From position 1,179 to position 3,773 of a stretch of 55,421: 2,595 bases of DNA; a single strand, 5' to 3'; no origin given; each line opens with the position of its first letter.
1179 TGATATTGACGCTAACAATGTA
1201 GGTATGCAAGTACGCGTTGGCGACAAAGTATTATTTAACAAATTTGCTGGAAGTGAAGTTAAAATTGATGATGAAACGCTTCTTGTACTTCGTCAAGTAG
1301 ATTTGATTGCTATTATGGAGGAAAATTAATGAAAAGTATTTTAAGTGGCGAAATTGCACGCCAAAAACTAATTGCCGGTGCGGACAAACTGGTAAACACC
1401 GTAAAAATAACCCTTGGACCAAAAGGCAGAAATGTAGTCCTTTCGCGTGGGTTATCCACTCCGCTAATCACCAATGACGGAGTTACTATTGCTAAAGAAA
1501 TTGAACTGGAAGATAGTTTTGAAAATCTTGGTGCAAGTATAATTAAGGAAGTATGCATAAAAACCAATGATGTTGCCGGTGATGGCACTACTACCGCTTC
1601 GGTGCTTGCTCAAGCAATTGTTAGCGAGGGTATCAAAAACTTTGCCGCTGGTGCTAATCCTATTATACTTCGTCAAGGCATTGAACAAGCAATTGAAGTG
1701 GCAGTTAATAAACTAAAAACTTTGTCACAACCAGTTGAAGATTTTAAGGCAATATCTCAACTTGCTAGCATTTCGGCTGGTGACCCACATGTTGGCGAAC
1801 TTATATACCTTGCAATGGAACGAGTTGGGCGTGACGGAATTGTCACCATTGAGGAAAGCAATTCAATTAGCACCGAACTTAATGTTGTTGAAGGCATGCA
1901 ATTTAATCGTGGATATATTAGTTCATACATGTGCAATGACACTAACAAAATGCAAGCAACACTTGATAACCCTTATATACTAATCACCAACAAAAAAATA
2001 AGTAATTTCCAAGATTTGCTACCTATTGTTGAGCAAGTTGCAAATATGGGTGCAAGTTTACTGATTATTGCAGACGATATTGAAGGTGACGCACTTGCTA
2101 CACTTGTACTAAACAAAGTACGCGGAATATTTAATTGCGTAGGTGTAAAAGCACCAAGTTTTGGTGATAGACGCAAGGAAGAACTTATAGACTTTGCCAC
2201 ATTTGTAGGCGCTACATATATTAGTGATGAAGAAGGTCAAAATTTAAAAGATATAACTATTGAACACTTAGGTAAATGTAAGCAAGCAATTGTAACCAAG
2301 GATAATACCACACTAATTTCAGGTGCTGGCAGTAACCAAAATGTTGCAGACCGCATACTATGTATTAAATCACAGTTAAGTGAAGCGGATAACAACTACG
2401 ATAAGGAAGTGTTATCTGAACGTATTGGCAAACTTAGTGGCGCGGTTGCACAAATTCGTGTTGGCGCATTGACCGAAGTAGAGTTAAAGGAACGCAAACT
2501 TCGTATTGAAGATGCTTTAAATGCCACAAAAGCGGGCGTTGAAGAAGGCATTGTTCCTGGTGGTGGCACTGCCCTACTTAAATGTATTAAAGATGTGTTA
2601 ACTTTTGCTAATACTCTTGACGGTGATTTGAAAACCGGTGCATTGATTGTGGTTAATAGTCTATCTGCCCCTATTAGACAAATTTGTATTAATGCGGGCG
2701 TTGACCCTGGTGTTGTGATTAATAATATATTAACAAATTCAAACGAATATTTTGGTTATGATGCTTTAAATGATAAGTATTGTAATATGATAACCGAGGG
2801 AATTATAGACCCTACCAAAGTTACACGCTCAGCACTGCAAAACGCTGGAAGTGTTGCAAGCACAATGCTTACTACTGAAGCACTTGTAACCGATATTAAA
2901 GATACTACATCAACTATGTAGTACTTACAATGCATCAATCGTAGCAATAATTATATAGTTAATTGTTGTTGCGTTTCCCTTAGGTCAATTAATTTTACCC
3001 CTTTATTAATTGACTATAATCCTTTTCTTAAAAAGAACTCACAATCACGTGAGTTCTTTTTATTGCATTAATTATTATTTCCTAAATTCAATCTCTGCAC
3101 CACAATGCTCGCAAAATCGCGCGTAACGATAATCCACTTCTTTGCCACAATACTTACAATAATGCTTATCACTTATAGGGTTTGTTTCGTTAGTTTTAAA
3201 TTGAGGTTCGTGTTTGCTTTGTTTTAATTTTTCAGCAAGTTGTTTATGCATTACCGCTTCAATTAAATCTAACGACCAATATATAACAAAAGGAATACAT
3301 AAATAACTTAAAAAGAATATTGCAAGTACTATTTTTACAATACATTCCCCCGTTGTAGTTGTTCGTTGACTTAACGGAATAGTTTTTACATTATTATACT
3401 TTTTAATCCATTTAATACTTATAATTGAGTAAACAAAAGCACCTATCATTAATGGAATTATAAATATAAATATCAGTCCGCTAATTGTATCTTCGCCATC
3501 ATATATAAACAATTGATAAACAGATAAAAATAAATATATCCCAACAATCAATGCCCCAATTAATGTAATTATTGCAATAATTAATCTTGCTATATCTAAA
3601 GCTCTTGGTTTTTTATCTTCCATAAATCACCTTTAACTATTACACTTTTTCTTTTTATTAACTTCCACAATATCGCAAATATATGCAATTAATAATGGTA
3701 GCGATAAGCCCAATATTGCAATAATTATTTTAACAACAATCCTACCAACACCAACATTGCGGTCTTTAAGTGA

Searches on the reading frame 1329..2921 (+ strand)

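Call 36: search_protein_families(library=pfam, proteins=[window:1329-2921:+])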
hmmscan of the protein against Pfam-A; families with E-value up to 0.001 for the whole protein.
window:1329-2921:+ (530 aa): 1 family
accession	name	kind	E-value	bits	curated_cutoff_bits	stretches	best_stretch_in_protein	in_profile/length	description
PF00118.29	Cpn60_TCP1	-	4.4e-73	247.1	34.3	1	22-522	2-488/490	TCP-1/cpn60 chaperonin family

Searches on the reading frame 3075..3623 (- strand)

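Call 36: search_protein_families(library=pfam, proteins=[window:3075-3623:-])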
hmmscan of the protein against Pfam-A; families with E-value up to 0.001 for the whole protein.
window:3075-3623:- (182 aa): 1 family
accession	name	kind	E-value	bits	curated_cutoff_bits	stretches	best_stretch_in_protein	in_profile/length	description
PF13240.11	Zn_Ribbon_1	-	0.00023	21.3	25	1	155-177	1-22/23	zinc-ribbon domain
